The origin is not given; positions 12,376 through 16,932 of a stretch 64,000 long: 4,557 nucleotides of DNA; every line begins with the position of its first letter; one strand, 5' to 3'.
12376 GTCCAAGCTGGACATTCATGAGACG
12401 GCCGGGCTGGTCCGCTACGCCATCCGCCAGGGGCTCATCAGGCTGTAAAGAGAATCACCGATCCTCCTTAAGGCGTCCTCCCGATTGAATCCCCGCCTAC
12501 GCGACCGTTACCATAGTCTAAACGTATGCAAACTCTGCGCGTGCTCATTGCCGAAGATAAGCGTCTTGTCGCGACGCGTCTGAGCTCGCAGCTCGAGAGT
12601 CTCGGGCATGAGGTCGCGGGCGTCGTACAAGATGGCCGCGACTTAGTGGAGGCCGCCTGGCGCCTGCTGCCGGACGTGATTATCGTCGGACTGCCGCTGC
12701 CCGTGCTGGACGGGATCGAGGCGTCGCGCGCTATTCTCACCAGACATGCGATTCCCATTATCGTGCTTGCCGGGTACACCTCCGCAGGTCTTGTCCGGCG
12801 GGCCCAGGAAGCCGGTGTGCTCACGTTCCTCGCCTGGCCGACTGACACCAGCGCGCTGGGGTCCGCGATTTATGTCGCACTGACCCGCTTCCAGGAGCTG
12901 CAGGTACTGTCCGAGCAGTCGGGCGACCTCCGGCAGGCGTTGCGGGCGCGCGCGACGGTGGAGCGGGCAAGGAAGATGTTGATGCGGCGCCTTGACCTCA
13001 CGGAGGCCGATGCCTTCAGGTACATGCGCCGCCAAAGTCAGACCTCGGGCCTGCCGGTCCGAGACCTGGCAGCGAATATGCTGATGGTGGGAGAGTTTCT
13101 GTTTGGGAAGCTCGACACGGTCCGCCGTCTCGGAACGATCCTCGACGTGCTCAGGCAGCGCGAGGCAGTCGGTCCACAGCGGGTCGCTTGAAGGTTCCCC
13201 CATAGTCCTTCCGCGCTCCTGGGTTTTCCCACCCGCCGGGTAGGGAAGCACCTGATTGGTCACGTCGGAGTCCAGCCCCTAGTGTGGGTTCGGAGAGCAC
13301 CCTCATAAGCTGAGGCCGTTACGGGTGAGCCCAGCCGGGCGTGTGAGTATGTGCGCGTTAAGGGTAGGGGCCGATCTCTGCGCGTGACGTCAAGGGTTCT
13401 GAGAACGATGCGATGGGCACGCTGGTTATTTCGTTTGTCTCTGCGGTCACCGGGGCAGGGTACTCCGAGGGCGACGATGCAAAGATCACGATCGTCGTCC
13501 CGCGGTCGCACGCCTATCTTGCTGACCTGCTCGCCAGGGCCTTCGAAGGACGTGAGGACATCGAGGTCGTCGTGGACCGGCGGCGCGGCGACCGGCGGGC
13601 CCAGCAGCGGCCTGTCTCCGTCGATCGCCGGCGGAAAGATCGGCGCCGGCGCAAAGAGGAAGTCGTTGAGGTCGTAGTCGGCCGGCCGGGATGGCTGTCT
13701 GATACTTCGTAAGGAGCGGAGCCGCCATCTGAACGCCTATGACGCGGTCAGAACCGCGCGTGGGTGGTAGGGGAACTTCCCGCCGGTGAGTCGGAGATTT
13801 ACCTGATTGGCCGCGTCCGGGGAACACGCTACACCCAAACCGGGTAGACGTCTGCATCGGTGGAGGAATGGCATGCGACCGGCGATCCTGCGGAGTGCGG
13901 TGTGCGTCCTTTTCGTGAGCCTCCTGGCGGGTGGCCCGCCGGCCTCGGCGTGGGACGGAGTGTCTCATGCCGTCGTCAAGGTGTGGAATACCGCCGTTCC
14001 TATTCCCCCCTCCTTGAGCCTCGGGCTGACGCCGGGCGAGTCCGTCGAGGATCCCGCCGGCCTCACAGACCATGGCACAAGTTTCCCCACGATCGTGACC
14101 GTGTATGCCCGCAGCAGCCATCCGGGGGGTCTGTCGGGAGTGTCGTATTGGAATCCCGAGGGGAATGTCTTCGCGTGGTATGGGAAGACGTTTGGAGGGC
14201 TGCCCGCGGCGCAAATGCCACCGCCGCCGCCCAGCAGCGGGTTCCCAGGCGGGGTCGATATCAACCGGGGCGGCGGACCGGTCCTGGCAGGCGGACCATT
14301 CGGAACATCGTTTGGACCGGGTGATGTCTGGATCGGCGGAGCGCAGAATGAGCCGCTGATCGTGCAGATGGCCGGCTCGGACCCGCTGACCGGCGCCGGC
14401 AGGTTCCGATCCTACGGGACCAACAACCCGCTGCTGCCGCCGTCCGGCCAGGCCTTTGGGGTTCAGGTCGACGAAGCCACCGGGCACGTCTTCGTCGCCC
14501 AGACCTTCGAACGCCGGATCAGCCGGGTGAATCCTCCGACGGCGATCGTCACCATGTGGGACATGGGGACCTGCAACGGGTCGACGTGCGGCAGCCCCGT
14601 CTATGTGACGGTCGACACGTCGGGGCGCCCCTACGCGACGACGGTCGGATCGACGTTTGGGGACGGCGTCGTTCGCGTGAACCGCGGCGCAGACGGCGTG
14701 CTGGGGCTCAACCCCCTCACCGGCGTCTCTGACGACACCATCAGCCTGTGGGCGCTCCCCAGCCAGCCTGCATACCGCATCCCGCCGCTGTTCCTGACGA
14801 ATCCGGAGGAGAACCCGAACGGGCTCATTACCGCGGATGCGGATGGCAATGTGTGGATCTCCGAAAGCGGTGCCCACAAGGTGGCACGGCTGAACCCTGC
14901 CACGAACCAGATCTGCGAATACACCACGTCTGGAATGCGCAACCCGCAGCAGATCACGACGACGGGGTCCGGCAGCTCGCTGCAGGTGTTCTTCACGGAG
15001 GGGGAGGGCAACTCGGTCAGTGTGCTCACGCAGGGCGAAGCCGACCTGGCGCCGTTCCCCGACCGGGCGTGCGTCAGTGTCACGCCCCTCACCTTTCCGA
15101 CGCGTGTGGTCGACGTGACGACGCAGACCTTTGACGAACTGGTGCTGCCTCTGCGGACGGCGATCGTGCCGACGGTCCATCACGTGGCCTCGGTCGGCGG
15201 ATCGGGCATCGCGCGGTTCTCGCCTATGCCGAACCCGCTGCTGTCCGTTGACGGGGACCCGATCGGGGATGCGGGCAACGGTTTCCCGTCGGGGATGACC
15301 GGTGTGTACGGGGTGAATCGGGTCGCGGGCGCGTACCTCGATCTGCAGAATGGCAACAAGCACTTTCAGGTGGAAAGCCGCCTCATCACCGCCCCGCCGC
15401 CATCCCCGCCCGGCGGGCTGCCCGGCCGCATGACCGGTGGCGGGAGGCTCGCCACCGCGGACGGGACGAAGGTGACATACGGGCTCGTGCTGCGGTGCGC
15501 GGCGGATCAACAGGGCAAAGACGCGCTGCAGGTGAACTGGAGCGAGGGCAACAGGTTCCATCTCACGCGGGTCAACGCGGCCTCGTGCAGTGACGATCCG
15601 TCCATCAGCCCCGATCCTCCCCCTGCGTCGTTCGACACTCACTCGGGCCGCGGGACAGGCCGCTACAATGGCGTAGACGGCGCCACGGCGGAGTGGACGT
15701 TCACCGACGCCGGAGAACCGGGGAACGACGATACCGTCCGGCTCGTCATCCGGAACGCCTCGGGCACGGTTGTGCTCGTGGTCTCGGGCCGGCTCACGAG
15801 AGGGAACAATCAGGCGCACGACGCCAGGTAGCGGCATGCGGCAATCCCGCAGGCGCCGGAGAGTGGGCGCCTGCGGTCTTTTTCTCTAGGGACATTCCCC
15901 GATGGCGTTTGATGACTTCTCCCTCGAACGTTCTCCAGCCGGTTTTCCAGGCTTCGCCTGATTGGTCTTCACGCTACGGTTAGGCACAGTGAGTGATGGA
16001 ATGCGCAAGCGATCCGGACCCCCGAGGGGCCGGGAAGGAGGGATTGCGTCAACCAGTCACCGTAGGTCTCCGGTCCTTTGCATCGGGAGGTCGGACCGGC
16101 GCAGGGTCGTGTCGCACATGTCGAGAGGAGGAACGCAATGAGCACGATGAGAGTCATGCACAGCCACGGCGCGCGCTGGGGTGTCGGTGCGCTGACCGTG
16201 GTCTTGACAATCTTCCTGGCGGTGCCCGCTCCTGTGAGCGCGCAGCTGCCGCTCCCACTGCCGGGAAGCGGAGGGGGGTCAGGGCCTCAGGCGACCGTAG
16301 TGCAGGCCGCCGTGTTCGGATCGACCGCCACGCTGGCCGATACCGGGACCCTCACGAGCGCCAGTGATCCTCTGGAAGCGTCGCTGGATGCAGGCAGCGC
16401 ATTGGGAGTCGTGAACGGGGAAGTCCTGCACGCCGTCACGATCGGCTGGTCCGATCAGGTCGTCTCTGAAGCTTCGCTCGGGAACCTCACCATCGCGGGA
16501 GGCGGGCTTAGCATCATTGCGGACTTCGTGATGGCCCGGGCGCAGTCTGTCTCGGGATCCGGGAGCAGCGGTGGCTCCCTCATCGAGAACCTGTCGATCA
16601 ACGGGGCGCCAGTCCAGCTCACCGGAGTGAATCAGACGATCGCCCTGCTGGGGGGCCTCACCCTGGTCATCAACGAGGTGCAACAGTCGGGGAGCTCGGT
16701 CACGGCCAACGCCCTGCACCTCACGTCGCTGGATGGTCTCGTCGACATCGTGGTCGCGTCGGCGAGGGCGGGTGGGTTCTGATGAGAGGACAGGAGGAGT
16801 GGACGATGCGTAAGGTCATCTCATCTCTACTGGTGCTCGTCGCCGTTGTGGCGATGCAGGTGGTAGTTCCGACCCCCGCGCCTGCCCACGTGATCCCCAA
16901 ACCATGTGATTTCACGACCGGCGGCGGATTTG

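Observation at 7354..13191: Stressosome (RsbR-RsbS-RsbT-RsbX) wired to a histidine kinase with an RsbU-N-like domain and three response regulators instead of a SigB partner-switch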

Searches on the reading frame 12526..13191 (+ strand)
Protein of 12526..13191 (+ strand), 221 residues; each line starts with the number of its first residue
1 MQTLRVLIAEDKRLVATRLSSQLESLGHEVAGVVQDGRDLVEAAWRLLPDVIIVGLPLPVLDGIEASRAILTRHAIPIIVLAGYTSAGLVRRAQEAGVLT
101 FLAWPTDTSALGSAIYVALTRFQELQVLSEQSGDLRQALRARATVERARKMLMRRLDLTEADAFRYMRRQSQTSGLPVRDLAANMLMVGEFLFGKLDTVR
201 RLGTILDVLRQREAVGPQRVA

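Call 3: search_protein_families(library=pfam, proteins=[window:12526-13191:+], max_evalue=0.01)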
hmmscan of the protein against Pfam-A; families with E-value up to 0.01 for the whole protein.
window:12526-13191:+ (221 aa): 2 families
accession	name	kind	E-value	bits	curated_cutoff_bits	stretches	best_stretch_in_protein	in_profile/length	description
PF03861.19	ANTAR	-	3.1e-16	59.3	27.3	1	134-184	2-52/54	ANTAR domain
PF00072.30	Response_reg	-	8.1e-15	55.4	30.2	1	6-115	1-110/111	Response regulator receiver domain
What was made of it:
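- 12526..13191 (+): ANTAR RNA-binding protein with a degenerate (pseudo-)receiver domain. ANTAR 59.3 bits (call 3).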

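Call 4: search_protein_families(library=ncbifam, proteins=[window:12526-13191:+], max_evalue=0.01)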
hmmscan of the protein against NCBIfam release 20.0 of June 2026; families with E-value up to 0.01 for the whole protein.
window:12526-13191:+ (221 aa): 56 families (the best 25 are shown)
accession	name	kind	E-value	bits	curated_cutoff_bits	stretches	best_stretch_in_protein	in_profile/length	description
NF009206.0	PRK12555.1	subfamily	9.2e-14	51.1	342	1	5-133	2-135/340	chemotaxis-specific protein-glutamate methyltransferase CheB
NF001965.0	PRK00742.1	subfamily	4.6e-13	49.1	293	1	2-112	2-115/357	chemotaxis-specific protein-glutamate methyltransferase CheB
NF007820.0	PRK10529.1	equivalog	2e-12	47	325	1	5-124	3-121/225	two-component system response regulator KdpE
NF041733.1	resp_reg_CseB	equivalog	2.7e-12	46.6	350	1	5-132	2-128/228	two-component system response regulator CseB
NF006623.1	PRK09191.1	subfamily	2.7e-11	43.7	240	1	5-120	139-253/258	PhyR family response regulator anti-anti-sigma factor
NF040689.1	MtrAB_MtrA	equivalog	3.3e-10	39.7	300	1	6-150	1-144/219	MtrAB system response regulator MtrA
NF011896.0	PRK15369.1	equivalog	7.3e-10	38.8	242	1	2-114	2-116/211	two component system response regulator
NF033120.0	vanR_FM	exception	2.4e-09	37.2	460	1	1-88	1-87/231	vancomycin resistance response regulator transcription factor, VanR-F/VanR-M family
NF008469.0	PRK11361.1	equivalog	2.8e-09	36.2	714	1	4-147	5-144/461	acetoacetate metabolism transcriptional regulator AtoC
NF006900.1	PRK09390.1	equivalog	4.6e-09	36.1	255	1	5-150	6-149/203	response regulator FixJ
NF040534.1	resp_reg_YycF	equivalog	9.6e-09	34.8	340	1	5-126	2-122/231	response regulator YycF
NF045944.1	ResRegRpaBCyano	equivalog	1.3e-08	34.5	330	1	7-132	1-125/229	response regulator transcription factor RpaB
NF045505.1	RR_RssB_Pseudo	equivalog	4.7e-08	32.5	700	1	4-185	6-176/394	two-component system response regulator RssB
NF007018.1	PRK09483.1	equivalog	1.7e-07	31.1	280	1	5-115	3-115/217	UvrY/SirA/GacA family response regulator transcription factor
NF009973.0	PRK13435.1-4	equivalog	2.3e-07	30.9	158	1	3-121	8-125/154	response regulator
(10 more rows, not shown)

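Call 8: search_solved_structures(query=window:12526-13191:+, show_alignments=3, max_evalue=0.001)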
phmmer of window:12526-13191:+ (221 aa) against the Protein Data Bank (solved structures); distinct sequences matched with E-value up to 0.001: 99 (the best 60 are shown).
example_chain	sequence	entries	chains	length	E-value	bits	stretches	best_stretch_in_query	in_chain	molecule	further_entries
1s8n_A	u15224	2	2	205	7.6e-30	107.3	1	5-175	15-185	putative antiterminator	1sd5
6wsh_A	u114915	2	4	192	3.2e-19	72.6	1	5-185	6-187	Response regulator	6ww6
3cg0_A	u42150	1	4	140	3.9e-13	52.8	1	6-120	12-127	Response regulator receiver modulated diguanylate cyclase with PAS/PAC sensor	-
9g85_A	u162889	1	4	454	5.5e-10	42.5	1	4-124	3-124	Response regulator PleD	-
2wb4_A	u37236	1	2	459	6.6e-10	42.2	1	4-124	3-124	DIGUANYLATE CYCLASE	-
9g86_A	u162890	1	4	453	6.6e-10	42.2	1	4-123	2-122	Response regulator PleD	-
1w25_A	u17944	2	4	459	7e-10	42.1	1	4-124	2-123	STALKED-CELL DIFFERENTIATION CONTROLLING PROTEIN | RESPONSE REGULATOR PLED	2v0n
9rhz_C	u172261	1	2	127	1.1e-09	41.6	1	5-111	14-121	Chemotaxis protein CheY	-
1tmy_A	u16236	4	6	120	1.3e-09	41.3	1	5-112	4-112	CHEY PROTEIN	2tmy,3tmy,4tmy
4iga_A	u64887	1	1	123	1.3e-09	41.2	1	5-112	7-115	Chemotaxis protein CheY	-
1u0s_Y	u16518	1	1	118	1.5e-09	41.1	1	5-112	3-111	Chemotaxis protein cheY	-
4l85_A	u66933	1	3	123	2.2e-09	40.5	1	5-122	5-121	KDP operon transcriptional regulatory protein KdpE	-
1zh2_A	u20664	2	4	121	2.3e-09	40.4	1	5-122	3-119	KDP operon transcriptional regulatory protein kdpE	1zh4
4qyw_A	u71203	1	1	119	2.4e-09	40.4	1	5-112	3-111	Chemotaxis protein CheY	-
2zwm_A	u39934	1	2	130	8.1e-09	38.7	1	5-112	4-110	Transcriptional regulatory protein yycF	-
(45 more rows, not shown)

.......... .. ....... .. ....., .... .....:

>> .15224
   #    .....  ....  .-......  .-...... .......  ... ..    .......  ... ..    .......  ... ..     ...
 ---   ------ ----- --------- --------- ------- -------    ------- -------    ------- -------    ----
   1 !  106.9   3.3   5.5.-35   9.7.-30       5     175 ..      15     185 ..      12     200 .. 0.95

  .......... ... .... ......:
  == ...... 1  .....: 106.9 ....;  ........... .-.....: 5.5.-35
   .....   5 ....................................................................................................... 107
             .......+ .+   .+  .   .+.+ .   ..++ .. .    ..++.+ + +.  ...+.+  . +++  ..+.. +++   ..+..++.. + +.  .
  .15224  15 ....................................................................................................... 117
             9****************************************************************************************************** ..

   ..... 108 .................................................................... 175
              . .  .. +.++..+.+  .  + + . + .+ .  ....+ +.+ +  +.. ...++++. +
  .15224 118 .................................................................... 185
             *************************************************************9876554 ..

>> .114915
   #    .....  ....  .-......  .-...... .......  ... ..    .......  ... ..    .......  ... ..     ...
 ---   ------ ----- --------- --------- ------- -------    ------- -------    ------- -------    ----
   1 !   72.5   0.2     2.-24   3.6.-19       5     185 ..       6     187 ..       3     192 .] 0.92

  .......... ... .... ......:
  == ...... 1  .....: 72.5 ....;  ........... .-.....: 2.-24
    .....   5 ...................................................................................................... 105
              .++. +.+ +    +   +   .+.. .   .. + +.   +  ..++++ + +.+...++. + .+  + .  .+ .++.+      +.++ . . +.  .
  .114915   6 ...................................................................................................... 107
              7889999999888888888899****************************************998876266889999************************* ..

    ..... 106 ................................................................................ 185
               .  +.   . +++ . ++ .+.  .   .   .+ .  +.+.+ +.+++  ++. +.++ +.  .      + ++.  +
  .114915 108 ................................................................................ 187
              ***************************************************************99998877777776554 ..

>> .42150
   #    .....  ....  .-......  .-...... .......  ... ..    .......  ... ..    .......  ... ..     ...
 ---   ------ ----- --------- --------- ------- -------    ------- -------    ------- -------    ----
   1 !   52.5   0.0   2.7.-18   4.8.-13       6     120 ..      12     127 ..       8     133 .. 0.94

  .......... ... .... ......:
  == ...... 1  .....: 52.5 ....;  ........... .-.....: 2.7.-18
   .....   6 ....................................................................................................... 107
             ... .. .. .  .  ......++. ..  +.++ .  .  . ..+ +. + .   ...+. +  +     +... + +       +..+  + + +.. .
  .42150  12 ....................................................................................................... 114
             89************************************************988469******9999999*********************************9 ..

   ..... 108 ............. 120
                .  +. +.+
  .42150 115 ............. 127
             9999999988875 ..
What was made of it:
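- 12526..13191 (+): In that alignment Gly replaces the phospho-Asp and Trp replaces the Lys (call 8).
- On ANTAR response regulator (EutV / PdtaR type): 1s8n (Rv1626) E 7.6e-30 (call 8).
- Closest known: AmiR-type pseudo-receiver ANTAR antiterminators. Different: In sequence it is closest to the phosphorylatable Rv1626/PdtaR (1s8n, E 8e-30, call 8), so the loss is recent.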

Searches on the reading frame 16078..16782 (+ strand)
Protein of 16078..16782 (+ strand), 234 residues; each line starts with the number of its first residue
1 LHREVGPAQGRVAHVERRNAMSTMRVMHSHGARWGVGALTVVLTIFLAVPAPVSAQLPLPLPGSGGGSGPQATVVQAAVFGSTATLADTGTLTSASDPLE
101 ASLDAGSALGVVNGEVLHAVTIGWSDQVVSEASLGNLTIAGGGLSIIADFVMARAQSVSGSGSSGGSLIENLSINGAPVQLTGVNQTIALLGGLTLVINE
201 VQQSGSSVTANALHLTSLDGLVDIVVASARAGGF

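Call 29: search_protein_families(library=pfam, proteins=[window:16078-16782:+], max_evalue=0.001)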
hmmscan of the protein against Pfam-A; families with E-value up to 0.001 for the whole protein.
window:16078-16782:+ (234 aa): 0 families

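Call 62: search_protein_families(library=ncbifam, proteins=[window:16078-16782:+], max_evalue=0.001)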
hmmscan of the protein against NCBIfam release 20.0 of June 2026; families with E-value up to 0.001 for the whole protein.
window:16078-16782:+ (234 aa): 1 family
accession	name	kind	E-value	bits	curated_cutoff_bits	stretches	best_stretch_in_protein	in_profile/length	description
NF040603.2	choice_anch_P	subfamily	2.3e-21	76.6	27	1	65-232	3-183/185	choice-of-anchor P family protein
